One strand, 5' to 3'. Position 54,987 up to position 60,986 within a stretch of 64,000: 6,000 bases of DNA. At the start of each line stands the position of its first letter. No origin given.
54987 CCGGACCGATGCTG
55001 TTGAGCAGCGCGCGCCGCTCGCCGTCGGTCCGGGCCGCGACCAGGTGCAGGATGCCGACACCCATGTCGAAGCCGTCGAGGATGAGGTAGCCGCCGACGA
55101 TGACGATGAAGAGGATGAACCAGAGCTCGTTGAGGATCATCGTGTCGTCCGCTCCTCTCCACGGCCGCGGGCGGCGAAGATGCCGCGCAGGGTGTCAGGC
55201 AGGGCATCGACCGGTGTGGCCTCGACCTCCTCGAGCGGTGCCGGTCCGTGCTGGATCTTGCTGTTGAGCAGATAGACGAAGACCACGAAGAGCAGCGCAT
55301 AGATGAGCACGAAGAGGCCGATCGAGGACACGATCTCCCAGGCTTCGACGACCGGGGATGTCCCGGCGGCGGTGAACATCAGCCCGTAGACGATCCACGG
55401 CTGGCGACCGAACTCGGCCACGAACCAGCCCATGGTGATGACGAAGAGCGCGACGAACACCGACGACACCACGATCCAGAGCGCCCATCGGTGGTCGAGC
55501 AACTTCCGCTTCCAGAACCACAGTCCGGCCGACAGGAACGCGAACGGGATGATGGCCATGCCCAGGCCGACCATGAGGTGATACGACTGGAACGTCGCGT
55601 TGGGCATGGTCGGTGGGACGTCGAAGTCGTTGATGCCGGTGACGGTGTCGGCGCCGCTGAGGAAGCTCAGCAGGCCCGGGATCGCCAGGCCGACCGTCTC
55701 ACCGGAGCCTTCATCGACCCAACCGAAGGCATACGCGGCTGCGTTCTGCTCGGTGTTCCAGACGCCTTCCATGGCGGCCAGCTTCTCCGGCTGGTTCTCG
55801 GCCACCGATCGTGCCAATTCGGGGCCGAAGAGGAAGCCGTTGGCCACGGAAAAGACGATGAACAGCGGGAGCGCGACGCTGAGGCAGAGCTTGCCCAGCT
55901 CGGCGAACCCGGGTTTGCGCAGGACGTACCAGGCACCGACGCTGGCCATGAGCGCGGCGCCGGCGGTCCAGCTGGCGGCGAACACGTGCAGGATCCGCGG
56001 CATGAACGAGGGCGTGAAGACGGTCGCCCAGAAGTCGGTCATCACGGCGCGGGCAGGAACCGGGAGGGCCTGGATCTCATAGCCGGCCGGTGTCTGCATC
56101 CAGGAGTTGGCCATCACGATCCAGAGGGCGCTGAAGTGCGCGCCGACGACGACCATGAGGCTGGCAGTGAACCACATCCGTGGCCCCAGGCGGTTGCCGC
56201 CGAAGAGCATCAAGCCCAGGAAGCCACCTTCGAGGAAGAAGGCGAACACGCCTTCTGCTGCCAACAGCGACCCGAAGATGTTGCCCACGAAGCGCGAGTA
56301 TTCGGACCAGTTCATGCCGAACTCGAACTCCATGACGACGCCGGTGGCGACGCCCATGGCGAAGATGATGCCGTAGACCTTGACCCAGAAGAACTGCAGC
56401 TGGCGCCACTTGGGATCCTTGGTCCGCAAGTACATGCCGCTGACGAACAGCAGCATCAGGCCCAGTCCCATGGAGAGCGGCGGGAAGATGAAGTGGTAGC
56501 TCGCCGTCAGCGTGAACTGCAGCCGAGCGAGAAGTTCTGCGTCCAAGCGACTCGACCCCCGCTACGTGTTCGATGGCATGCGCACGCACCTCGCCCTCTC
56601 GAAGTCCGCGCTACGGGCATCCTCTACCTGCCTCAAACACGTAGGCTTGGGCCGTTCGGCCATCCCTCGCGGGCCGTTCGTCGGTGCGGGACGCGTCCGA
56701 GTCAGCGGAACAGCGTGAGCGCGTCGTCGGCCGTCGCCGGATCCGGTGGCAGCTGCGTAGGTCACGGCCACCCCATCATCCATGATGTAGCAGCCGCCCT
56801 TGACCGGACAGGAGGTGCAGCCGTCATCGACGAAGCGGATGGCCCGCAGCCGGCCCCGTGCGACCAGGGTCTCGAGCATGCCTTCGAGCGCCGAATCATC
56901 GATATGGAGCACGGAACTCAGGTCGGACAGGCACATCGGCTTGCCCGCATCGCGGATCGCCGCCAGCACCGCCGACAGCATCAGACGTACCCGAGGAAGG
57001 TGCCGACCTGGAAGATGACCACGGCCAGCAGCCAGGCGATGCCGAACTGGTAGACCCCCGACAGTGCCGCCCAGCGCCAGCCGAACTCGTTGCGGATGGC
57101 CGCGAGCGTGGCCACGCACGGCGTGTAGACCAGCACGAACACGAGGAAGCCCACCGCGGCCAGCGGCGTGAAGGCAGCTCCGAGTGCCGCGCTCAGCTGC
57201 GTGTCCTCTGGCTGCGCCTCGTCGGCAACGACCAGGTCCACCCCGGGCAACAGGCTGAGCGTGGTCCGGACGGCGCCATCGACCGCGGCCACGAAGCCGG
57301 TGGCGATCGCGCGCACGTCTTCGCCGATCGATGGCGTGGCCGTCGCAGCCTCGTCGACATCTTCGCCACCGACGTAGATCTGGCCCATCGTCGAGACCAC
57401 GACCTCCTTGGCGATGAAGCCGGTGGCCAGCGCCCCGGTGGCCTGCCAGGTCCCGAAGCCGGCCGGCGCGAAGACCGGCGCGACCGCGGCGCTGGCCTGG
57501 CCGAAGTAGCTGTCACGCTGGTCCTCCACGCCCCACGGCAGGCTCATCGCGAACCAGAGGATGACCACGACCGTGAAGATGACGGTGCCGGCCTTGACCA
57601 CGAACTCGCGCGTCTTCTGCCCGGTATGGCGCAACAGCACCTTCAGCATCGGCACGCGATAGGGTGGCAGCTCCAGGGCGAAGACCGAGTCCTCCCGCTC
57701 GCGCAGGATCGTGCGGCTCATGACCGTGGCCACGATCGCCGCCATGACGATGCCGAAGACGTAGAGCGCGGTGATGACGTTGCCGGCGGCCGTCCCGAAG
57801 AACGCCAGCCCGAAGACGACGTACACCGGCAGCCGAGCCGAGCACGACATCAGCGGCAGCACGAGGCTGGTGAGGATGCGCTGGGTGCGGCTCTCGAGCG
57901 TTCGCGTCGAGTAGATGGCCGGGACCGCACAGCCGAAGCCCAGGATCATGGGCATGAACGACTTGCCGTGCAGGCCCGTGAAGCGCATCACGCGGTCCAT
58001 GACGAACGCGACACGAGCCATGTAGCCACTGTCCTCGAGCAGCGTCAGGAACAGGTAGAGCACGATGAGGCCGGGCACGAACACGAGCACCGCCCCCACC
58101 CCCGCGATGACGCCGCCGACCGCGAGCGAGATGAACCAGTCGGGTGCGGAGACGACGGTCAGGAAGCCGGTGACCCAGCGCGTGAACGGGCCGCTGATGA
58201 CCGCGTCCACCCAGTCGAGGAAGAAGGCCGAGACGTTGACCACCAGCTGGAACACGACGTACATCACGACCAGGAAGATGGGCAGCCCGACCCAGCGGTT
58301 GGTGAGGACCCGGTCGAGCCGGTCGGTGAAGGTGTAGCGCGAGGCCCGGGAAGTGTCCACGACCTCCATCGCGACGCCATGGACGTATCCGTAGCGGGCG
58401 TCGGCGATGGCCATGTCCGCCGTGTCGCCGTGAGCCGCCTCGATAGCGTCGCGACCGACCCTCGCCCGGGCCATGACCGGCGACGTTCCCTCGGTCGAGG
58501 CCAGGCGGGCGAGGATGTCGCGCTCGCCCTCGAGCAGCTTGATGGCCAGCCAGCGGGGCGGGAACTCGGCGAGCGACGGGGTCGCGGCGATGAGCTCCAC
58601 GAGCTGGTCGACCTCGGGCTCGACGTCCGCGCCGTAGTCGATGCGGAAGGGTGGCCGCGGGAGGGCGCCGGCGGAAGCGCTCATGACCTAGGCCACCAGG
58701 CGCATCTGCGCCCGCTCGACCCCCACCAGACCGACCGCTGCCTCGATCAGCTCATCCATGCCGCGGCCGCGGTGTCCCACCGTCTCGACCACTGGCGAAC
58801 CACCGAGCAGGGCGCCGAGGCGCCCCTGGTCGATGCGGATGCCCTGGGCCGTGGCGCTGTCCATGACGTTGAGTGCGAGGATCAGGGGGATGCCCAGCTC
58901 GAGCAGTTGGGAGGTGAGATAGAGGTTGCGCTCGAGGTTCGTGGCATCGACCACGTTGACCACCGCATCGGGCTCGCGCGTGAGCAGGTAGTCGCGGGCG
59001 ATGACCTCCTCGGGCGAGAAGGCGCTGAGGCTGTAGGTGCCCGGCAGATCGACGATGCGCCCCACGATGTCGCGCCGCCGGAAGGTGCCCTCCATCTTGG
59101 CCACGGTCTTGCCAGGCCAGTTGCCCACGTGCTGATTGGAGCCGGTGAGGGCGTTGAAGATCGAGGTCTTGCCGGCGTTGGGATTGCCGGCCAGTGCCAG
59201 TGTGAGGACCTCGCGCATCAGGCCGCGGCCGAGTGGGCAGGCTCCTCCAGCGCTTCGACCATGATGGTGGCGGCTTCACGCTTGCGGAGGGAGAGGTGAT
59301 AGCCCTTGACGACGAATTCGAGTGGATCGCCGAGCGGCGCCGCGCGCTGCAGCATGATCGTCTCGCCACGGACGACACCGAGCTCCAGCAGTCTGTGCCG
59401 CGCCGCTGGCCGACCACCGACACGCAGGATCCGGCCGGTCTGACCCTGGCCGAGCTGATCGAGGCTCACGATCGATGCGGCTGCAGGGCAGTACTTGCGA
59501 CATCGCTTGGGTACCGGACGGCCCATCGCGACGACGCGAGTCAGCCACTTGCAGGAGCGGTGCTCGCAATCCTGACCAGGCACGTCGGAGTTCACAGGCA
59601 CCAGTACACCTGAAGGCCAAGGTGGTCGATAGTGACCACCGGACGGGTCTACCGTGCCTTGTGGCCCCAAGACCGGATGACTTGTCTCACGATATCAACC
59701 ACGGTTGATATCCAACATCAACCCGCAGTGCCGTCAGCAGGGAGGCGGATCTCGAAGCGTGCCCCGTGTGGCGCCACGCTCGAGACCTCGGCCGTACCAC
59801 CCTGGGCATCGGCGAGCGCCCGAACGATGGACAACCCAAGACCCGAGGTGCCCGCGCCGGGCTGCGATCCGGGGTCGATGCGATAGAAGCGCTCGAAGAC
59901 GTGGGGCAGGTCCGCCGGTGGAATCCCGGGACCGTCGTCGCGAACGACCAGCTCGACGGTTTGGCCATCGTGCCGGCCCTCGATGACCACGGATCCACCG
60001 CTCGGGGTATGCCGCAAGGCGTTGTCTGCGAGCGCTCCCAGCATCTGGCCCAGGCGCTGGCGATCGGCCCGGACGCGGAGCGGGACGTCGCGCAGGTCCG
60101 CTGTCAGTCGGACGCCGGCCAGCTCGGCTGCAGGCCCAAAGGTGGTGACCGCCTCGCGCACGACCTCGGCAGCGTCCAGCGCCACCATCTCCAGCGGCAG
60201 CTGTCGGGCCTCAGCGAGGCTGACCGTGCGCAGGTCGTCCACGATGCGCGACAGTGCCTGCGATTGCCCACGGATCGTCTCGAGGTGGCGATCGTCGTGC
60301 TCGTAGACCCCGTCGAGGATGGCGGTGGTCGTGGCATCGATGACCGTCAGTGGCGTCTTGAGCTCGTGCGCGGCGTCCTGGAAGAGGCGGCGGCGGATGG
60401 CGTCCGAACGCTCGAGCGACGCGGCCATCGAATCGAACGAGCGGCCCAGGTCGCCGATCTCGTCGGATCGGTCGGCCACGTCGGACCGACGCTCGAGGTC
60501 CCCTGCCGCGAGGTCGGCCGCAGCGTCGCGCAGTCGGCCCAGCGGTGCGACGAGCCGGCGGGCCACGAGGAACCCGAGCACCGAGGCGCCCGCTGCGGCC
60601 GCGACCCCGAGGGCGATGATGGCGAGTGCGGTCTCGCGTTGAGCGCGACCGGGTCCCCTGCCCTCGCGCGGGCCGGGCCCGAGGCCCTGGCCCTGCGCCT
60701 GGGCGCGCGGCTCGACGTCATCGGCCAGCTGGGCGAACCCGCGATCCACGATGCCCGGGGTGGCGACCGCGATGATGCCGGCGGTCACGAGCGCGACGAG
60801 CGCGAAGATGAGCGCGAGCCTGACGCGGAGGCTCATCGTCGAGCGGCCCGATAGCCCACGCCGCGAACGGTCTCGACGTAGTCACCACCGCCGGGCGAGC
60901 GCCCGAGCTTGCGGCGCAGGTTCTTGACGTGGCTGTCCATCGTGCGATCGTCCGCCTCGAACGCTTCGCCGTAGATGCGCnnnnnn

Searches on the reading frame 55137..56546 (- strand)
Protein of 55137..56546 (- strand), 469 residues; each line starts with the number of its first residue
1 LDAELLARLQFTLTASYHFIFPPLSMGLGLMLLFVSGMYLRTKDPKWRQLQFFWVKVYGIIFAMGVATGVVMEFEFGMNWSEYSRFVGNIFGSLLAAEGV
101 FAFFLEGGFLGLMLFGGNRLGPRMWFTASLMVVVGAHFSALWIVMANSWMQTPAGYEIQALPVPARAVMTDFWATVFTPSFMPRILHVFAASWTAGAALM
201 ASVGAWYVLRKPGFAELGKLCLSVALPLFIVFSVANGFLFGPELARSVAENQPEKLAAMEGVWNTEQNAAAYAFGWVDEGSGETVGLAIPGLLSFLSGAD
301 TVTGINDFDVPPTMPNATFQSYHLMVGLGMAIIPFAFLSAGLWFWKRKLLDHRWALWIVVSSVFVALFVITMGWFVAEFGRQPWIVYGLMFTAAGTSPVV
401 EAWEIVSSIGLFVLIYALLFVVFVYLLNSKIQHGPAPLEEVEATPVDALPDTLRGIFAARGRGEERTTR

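Call 96: search_protein_families(library=pfam, proteins=[window:55137-56546:-], max_evalue=0.001)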
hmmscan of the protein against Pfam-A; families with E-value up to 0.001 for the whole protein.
window:55137-56546:- (469 aa): 1 family
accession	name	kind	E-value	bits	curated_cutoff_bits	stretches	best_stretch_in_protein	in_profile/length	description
PF01654.22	Cyt_bd_oxida_I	-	2.1e-137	458.5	26.2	1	6-435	1-418/418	Cytochrome bd terminal oxidase subunit I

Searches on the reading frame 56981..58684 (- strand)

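Call 42: search_protein_families(library=pfam, proteins=[window:56981-58684:-], max_evalue=0.001)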
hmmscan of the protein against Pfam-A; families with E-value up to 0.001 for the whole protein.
window:56981-58684:- (567 aa): 3 families
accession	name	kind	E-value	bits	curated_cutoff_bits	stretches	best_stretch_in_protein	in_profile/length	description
PF07670.19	Gate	-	1.2e-40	138.6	29.6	2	200-291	2-100/104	Nucleoside recognition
PF17910.6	FeoB_Cyto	-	2e-19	70.2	23.4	1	17-109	1-89/90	FeoB cytosolic helical domain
PF07664.17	FeoB_C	-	8.1e-16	57.9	26.6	1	305-357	2-54/54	Ferrous iron transport protein B C terminus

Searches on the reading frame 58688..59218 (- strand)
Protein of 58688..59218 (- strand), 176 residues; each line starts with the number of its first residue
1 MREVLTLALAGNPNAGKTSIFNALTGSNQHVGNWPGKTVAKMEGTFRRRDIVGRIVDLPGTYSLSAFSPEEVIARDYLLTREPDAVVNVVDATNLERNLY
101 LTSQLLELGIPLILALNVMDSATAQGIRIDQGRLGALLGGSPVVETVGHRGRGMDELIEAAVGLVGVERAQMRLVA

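Call 43: search_protein_families(library=pfam, proteins=[window:58688-59218:-], max_evalue=0.001)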
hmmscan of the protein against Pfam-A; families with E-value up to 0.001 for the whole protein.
window:58688-59218:- (176 aa): 4 families
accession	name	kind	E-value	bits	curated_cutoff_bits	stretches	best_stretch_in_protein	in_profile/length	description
PF02421.24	FeoB_N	-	5.2e-63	211.7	27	1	6-160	2-155/156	Ferrous iron transport protein B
PF01926.29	MMR_HSR1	-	1.2e-18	67.8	21.9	1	7-117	2-112/113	50S ribosome-binding GTPase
PF09439.16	SRPRB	-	1.9e-05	24.6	25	1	6-106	5-96/178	Signal recognition particle receptor beta subunit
PF00009.33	GTP_EFTU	-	0.00011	22.2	26.5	0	36-163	54-184/188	Elongation factor Tu GTP binding domain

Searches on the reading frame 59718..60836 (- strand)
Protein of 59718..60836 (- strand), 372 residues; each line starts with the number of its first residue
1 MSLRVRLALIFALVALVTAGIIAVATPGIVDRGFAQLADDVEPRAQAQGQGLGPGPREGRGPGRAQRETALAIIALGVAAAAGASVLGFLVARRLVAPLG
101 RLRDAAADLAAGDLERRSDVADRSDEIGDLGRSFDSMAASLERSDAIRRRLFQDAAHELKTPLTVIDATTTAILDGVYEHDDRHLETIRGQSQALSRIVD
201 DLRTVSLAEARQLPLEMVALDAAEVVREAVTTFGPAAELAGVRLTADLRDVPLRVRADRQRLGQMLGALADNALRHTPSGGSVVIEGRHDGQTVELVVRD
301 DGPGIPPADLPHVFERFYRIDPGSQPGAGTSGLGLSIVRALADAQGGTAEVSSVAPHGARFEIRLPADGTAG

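Call 43: search_protein_families(library=pfam, proteins=[window:59718-60836:-], max_evalue=0.001)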
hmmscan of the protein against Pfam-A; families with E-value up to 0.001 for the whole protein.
window:59718-60836:- (372 aa): 4 families
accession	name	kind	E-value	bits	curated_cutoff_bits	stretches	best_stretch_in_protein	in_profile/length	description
PF02518.31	HATPase_c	-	1.4e-27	96.8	26.4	1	258-368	2-110/111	Histidine kinase-, DNA gyrase B-, and HSP90-like ATPase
PF00672.30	HAMP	-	8.4e-17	61.7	25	1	90-142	1-52/53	HAMP domain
PF00512.31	HisKA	-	2.9e-12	46.9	26.9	1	148-209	2-64/66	His Kinase A (phospho-acceptor) domain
PF13581.12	HATPase_c_2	-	9.3e-06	26.1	27.4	1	272-344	42-111/127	Histidine kinase-like ATPase domain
